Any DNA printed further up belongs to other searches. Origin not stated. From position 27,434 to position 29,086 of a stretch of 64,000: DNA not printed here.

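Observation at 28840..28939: HisS carries a Cys/His-rich C-terminal extension (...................)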

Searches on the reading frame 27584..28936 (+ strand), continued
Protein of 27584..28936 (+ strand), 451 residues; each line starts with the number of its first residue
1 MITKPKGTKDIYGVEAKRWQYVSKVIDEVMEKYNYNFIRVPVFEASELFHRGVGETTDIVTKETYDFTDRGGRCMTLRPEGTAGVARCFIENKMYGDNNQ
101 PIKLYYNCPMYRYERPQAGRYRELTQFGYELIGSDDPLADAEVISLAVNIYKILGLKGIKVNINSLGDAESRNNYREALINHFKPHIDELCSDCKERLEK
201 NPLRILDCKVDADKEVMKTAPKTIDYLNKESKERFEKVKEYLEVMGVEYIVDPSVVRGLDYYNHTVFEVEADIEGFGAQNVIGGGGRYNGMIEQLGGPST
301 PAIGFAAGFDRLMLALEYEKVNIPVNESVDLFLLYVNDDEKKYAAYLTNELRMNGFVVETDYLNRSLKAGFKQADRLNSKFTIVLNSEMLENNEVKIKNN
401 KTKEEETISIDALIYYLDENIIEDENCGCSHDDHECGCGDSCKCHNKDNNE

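Call 24: list_cluster_members(proteins=[window:27584-28936:+, P0137, P0138, P0129, P0121, P0122, P0139])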
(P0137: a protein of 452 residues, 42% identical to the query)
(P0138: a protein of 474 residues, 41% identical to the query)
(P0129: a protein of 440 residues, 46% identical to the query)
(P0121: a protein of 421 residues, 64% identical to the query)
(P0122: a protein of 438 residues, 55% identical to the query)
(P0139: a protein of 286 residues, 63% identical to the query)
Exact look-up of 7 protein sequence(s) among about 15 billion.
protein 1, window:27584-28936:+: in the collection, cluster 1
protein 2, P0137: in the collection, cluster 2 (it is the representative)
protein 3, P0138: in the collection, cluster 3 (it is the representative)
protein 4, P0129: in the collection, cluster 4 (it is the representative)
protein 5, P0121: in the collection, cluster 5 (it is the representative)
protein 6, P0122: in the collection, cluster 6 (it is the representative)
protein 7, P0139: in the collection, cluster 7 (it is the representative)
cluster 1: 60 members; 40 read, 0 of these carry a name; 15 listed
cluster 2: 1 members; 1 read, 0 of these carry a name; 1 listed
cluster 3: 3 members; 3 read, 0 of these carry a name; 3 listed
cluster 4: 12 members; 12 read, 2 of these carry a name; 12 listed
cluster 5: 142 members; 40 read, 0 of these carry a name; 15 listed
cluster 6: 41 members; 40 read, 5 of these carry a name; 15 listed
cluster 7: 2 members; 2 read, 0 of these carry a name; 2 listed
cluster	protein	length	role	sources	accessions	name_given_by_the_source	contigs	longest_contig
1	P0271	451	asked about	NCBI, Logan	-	-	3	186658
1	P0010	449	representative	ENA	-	-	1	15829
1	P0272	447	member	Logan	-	-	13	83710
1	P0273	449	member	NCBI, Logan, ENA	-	-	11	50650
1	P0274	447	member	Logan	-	-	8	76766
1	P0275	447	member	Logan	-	-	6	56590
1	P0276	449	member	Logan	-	-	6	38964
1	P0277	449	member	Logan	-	-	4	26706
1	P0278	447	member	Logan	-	-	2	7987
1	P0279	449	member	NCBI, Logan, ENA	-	-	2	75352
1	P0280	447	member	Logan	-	-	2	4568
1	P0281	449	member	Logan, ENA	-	-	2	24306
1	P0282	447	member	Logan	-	-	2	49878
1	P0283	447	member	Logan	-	-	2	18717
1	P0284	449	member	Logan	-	-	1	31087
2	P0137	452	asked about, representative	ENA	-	-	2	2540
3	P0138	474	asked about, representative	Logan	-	-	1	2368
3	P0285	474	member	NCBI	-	-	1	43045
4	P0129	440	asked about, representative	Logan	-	-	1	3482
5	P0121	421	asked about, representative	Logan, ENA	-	-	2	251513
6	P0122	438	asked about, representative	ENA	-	-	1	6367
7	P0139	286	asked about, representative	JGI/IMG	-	-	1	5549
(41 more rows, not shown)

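Call 36: find_encoding_contigs(protein=P0285, flank=6000, max_places=3)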
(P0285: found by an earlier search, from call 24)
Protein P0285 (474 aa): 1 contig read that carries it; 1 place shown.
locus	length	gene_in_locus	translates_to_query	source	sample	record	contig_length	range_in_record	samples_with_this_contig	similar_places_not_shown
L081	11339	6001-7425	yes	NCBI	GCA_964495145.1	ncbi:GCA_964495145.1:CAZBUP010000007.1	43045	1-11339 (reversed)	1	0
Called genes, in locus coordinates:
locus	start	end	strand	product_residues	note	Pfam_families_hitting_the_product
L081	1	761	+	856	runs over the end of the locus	-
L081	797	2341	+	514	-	PF01368:DHH, PF02272:DHHA1, PF17768:RecJ_OB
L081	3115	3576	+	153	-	-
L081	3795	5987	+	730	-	PF13328:HD_4, PF01966:HD, PF04607:RelA_SpoT, PF02824:TGS, PF28438:RelA_RIS, PF13291:ACT_4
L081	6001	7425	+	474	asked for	PF01409:tRNA-synt_2d (faint), PF13393:tRNA-synt_His, PF00587:tRNA-synt_2b, PF03129:HGTP_anticodon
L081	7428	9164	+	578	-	PF01336:tRNA_anti-codon, PF00152:tRNA-synt_2, PF02938:GAD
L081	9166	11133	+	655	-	PF00456:Transketolase_N, PF00676:E1_dh (faint), PF02779:Transket_pyr, PF22613:Transketolase_C_1, PF02780:Transketolase_C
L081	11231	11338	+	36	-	?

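Call 39: predict_structure(alignment_id=A1)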
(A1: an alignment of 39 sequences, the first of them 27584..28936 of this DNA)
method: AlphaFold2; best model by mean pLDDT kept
length: 451 residues; sequences in the alignment: 39
mean_pLDDT: 54.3   pTM: 0.52
mean pLDDT of the five models: 54.3, 48.7, 46.4, 46.1, 45.5
residues with pLDDT >= 90: 9; 70-90: 121; 50-70: 93; < 50: 228
segments of 3 or more residues with pLDDT < 50: 1-133, 154-158, 256-266, 271-291, 295-297, 301-327, 424-451
pLDDT, mean of each block of 10 residues (from residue 1): 29 38 37 33 31 33 38 39 34 37 32 33 41 57 61 51 58 84 92 83 75 83 76 76 70 48 45 40 43 50 44 41 47 73 73 61 64 66 79 82 83 70 42 37 38 29
secondary structure, 60 per line:
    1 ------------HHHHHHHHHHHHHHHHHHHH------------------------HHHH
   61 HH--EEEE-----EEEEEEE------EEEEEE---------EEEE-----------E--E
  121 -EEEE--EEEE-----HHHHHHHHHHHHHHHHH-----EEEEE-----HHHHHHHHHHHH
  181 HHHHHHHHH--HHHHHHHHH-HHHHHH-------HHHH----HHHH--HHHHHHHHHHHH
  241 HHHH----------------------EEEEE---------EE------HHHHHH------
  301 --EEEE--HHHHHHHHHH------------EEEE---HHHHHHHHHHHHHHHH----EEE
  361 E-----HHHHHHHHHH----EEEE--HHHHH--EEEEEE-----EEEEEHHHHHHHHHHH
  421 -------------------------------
elements in order: H13-32 H57-62 E65-68 E74-80 E87-92 E102-105 E122-125 E128-131 H137-153 E159-163 H169-189 H192-200 H202-207 H215-218 H223-226 H229-244 E267-271 H289-294 E303-306 H309-318 E331-334 H338-353 E358-361 H367-376 E381-384 H387-391 E394-399 E405-409 H410-420
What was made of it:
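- Tried and rejected: The first AlphaFold run used only relatives of 80% identity or more and was poor overall (mean pLDDT 54, call 39), so I discarded it.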

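Call 41: search_solved_structures(query=window:27584-28936:+, max_evalue=1e-40, show_alignments=1)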
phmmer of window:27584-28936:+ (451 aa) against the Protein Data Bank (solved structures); distinct sequences matched with E-value up to 1e-40: 9.
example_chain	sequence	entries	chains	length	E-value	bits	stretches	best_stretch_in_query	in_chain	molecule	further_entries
1qe0_A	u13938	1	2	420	2.9e-151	507.5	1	1-417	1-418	Histidine--tRNA ligase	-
1adj_A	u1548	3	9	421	8.8e-92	311.4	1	6-417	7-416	HISTIDYL-TRNA SYNTHETASE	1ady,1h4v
4rdx_A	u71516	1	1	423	2.3e-91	310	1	6-417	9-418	Histidine--tRNA ligase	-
1htt_A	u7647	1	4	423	1.4e-89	304.2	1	6-416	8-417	HISTIDYL-TRNA SYNTHETASE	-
1kmm_A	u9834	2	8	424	1.4e-89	304.2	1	6-416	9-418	HISTIDYL-TRNA SYNTHETASE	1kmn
2el9_A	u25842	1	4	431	1.5e-89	304.1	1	6-416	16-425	Histidyl-tRNA synthetase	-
4e51_A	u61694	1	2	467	6.3e-89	302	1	2-399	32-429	Histidine--tRNA ligase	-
5e3i_A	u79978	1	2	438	2e-82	280.5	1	4-420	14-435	Histidine--tRNA ligase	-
1wu7_A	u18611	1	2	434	5.7e-47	163.7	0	2-165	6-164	Histidyl-tRNA synthetase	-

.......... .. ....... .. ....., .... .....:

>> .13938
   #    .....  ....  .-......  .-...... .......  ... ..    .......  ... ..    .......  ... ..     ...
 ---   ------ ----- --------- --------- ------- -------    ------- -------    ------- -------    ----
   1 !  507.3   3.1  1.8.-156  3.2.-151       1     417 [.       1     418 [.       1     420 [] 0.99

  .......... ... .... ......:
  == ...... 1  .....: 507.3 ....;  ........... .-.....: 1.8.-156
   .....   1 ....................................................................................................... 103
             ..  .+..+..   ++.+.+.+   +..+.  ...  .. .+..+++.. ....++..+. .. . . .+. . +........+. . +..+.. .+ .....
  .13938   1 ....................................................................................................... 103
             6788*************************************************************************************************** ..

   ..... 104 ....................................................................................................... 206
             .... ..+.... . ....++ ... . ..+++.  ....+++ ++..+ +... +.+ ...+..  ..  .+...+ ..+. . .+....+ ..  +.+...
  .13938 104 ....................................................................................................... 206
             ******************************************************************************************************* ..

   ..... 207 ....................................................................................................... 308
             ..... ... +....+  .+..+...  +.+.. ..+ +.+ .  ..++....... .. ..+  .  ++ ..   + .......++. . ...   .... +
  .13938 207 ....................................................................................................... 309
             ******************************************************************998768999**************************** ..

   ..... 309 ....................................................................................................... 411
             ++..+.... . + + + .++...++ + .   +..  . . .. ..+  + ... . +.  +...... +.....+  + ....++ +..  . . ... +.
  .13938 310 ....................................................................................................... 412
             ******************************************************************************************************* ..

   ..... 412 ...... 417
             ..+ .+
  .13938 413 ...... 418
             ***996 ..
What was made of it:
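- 27584..28939 (+): hisS, histidine--tRNA ligase, 451 aa including the stop codon at 28937-28939. Best PDB match is S. aureus HisRS 1QE0, E=2.9e-151 (call 41).
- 27602..28519 (+): Class II catalytic core with the HisRS insertion (aa 7-312). It contains an invariant CxxC...C (C191, C194, C208) that S. aureus HisRS also has, so this motif is not tail-specific. Alignment to 1QE0 (call 41).
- On Histidine--tRNA ligase (HisS, TIGR00442; class IIa aaRS): The protein aligns to 1QE0 over 1-417 (call 41).
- On SlyD/HspA/HypB/UreE-type unstructured metal-binding tails (a functional class, not a homology family): The extension starts at aa 418-420 (call 41).
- Checked: S. aureus HisRS 1QE0 (420 aa) aligns to query 1-417, so residues 418-451 lie beyond the canonical end (call 41).
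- Tried and rejected: The core CxxC...C motif (C191, C194, C208) is not a likely partner of the tail, because tail-less S. aureus HisRS has it too (call 41).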
